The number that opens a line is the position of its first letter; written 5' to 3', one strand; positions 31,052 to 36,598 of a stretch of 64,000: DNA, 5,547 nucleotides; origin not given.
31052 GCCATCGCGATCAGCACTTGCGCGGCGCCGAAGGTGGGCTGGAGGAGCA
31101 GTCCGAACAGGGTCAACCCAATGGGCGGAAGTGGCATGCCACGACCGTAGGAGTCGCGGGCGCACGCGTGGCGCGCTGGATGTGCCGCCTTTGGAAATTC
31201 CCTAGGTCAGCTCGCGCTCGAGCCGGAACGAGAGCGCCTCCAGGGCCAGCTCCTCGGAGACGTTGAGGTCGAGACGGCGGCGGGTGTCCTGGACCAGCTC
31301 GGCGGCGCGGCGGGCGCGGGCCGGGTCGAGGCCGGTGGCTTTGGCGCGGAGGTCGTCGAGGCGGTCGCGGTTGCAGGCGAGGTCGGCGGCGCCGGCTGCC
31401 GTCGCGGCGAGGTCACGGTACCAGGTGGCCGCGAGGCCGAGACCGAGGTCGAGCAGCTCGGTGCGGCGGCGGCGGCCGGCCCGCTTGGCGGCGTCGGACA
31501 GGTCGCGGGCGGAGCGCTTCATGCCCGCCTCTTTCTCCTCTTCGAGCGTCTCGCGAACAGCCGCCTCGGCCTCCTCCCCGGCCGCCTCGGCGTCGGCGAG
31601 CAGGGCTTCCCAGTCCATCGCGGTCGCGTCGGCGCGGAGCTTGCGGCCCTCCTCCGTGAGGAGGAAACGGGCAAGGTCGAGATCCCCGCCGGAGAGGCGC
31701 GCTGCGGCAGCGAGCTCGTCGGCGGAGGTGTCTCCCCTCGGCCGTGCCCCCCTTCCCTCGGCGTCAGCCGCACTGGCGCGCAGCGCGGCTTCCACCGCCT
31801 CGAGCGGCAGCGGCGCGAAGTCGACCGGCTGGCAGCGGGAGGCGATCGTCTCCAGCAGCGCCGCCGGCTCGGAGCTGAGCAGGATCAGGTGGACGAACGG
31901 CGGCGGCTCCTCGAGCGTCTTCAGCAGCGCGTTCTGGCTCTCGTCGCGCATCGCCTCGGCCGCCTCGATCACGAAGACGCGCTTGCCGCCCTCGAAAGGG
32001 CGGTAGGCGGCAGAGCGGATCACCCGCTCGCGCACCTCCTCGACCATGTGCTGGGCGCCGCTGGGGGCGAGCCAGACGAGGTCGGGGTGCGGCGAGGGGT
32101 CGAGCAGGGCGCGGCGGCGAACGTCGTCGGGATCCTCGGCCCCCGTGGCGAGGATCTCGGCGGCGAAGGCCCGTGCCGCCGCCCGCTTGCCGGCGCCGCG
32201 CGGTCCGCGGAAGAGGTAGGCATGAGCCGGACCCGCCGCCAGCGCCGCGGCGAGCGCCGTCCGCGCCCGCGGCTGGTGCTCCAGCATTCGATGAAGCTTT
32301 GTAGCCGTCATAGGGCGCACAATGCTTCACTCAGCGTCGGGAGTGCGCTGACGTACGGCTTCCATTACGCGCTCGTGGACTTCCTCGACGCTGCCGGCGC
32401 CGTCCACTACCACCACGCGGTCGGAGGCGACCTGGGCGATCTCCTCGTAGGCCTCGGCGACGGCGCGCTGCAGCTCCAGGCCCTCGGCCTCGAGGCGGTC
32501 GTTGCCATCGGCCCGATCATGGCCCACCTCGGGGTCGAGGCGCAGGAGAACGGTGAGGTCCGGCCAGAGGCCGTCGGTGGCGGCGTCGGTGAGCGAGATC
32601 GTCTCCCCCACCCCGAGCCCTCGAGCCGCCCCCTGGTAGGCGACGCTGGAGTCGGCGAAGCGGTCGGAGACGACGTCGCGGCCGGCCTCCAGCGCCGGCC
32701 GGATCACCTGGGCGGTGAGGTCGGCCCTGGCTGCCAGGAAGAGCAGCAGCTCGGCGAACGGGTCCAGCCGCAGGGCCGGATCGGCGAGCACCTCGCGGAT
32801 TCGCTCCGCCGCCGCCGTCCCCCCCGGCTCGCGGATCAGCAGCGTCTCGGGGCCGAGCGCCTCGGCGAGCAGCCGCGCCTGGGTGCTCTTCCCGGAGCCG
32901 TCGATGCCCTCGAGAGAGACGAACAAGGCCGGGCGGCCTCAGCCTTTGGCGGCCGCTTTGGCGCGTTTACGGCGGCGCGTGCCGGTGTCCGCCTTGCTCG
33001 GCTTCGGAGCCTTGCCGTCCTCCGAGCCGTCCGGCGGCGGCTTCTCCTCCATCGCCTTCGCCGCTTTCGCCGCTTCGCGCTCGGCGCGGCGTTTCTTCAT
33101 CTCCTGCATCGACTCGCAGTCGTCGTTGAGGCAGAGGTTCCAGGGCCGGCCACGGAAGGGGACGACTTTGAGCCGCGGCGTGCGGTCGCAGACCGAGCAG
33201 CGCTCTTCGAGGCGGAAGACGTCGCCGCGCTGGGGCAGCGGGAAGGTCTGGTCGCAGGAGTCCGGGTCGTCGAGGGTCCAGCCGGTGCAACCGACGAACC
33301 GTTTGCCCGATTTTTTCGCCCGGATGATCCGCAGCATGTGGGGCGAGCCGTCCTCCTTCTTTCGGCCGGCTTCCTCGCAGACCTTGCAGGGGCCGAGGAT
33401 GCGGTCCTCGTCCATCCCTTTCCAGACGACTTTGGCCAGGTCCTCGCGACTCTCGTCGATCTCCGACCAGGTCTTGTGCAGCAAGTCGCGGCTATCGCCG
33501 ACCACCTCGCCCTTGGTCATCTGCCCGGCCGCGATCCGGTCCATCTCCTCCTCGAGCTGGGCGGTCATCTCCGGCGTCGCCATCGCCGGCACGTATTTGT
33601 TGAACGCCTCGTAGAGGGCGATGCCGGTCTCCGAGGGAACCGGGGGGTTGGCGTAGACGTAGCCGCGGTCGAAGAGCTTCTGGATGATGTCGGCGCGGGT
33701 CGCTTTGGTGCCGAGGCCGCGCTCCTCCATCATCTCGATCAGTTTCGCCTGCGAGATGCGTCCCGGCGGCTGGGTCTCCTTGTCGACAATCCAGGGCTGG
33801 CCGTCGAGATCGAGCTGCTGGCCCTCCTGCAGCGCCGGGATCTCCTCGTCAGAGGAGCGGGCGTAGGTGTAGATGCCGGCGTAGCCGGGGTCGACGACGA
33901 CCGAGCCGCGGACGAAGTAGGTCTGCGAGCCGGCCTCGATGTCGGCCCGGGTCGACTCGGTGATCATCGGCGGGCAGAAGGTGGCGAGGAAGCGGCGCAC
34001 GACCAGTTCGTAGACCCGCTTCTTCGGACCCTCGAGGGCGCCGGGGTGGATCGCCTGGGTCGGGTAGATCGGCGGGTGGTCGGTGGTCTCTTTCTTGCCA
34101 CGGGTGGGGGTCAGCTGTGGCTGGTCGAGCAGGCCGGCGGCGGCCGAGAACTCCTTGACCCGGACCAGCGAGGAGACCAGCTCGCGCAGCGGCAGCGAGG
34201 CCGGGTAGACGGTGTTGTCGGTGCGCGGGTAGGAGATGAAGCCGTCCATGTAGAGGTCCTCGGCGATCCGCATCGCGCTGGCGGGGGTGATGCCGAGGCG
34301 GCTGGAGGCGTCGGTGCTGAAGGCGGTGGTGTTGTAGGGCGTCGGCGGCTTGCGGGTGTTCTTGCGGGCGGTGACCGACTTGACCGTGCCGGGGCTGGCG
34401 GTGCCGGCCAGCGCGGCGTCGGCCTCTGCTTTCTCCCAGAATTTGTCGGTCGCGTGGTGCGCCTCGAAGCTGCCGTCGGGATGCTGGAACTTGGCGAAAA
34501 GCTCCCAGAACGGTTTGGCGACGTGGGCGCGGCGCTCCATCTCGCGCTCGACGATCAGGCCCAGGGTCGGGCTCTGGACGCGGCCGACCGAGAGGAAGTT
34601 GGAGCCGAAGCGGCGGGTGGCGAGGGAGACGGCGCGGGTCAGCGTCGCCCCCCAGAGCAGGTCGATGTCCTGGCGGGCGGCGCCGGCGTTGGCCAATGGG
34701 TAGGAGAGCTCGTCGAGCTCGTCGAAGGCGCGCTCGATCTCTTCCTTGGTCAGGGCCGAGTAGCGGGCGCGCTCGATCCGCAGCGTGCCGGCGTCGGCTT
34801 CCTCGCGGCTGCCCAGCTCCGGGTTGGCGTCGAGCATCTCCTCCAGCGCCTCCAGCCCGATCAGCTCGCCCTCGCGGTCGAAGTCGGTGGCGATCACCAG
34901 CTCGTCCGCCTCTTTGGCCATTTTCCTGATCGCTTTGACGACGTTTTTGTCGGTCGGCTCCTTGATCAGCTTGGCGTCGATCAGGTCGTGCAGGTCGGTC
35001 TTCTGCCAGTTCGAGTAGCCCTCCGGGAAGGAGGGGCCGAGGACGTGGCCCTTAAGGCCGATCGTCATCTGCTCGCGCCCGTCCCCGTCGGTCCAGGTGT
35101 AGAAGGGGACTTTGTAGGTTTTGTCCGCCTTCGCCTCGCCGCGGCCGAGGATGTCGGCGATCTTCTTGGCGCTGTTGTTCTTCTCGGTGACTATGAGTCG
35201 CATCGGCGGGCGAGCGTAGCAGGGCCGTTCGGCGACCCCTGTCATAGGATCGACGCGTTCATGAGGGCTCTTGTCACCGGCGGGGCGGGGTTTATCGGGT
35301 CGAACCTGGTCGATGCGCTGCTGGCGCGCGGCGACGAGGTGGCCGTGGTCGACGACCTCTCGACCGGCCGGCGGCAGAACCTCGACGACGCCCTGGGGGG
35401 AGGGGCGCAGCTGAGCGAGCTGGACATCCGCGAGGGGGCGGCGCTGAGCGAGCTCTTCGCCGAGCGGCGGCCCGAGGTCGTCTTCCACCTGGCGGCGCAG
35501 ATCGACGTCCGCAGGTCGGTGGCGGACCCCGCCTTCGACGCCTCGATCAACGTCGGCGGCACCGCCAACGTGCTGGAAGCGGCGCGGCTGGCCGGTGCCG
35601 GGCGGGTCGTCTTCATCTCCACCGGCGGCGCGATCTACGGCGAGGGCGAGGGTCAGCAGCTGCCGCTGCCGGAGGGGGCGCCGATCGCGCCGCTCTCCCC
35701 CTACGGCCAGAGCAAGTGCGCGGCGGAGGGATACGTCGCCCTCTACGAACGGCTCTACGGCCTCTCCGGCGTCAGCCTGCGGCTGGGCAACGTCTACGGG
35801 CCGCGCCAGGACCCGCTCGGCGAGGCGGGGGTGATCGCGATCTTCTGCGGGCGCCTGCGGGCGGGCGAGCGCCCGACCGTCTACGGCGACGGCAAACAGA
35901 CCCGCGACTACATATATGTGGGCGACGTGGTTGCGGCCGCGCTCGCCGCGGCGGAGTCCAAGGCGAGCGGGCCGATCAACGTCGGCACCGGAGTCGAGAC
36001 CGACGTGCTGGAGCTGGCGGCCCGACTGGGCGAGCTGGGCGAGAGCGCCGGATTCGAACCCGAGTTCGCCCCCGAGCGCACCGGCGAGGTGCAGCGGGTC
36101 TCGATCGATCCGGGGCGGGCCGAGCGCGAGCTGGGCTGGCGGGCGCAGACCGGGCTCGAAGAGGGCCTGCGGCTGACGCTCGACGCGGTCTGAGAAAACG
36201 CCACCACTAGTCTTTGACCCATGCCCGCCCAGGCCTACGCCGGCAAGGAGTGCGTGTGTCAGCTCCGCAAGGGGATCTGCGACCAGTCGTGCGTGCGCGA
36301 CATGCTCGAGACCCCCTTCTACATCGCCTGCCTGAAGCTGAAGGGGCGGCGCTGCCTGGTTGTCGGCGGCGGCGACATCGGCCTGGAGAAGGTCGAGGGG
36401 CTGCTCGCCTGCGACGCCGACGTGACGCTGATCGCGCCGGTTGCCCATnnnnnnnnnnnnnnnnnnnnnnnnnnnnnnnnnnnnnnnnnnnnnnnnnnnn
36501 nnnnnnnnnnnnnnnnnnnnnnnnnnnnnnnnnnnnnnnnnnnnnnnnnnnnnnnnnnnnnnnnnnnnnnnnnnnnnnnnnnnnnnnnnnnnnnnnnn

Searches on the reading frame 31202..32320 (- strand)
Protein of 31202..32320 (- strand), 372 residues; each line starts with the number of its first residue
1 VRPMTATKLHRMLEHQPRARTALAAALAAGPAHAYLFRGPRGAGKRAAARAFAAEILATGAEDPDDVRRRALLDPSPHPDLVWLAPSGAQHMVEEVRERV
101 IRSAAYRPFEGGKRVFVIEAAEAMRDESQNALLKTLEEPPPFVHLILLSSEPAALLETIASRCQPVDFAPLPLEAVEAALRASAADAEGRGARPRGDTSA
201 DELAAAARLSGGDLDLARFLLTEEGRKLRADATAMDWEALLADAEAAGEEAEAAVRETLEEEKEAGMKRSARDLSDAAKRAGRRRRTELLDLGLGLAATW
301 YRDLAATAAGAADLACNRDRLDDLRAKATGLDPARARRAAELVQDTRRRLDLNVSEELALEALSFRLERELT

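Call 16: search_protein_families(library=pfam, proteins=[window:31202-32320:-], max_evalue=0.01)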
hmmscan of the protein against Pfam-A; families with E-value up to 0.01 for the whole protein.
window:31202-32320:- (372 aa): 1 family
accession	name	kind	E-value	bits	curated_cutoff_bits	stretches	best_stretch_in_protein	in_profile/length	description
PF13177.12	DNA_pol3_delta2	-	1.3e-36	126.5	27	1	23-171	9-160/161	DNA polymerase III, delta subunit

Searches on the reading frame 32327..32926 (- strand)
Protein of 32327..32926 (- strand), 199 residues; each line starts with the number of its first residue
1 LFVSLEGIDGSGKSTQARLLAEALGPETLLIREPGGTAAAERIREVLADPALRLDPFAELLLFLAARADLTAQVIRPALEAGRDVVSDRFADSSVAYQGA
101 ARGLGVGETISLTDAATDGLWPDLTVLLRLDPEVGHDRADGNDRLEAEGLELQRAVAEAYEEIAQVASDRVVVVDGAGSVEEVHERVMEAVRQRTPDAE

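Call 16: search_protein_families(library=pfam, proteins=[window:32327-32926:-], max_evalue=0.01)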
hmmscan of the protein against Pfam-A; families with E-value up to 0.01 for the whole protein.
window:32327-32926:- (199 aa): 7 families
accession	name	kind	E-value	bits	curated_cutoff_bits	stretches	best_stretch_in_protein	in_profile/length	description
PF02223.23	Thymidylate_kin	-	7.2e-43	146.9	27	1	5-186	1-184/185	Thymidylate kinase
PF13401.12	AAA_22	-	1.7e-05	25.6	27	1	2-64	7-65/130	AAA domain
PF13521.12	AAA_28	-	3.4e-05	24.6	27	1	4-181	3-162/164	AAA domain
PF13671.12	AAA_33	-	0.00077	20.2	27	1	5-88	4-76/143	AAA domain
PF13207.12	AAA_17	-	0.0013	19.4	27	0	7-25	2-20/136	AAA domain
PF13238.12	AAA_18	-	0.0031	18.4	29.4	0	5-59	3-44/128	AAA domain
PF01712.25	dNK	-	0.0098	16.1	27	0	4-192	2-199/203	Deoxynucleoside kinase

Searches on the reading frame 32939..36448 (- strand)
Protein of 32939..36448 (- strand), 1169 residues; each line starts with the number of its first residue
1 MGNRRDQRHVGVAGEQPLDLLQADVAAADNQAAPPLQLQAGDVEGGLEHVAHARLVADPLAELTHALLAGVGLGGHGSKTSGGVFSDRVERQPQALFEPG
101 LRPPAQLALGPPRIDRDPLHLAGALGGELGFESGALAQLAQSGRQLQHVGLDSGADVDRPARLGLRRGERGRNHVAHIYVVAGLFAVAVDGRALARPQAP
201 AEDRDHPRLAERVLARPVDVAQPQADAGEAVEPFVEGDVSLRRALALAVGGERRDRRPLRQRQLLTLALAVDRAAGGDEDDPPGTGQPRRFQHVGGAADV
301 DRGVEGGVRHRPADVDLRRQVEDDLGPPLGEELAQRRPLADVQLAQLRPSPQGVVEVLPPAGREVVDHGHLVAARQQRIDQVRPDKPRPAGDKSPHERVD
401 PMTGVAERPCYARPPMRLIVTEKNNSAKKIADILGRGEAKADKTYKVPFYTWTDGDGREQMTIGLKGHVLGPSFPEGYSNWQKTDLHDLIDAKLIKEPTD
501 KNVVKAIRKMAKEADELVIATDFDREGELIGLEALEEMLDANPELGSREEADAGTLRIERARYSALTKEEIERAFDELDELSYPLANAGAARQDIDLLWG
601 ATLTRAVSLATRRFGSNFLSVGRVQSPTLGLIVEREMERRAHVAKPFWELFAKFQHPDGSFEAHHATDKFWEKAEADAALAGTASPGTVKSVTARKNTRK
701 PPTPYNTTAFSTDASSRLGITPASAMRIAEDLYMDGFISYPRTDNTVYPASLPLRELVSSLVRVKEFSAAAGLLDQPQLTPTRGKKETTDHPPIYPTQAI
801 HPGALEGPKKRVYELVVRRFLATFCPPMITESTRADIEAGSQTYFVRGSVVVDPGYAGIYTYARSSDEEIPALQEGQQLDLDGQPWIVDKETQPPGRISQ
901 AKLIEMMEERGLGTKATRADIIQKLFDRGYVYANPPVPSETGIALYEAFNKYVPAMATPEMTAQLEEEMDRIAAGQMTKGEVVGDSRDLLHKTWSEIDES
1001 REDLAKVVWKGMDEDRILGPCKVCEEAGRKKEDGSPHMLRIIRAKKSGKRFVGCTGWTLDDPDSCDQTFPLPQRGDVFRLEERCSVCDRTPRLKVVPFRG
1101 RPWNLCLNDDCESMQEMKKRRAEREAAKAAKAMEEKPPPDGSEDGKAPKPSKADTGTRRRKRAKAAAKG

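Call 16: search_protein_families(library=pfam, proteins=[window:32939-36448:-], max_evalue=0.01)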
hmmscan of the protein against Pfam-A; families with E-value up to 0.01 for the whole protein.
window:32939-36448:- (1169 aa): 2 families
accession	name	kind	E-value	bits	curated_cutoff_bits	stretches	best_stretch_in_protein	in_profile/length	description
PF01131.25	Topoisom_bac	-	2.6e-117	392.8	35.1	1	583-983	4-410/411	DNA topoisomerase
PF01751.28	Toprim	-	1.6e-13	51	23.1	1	418-541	2-83/96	Toprim domain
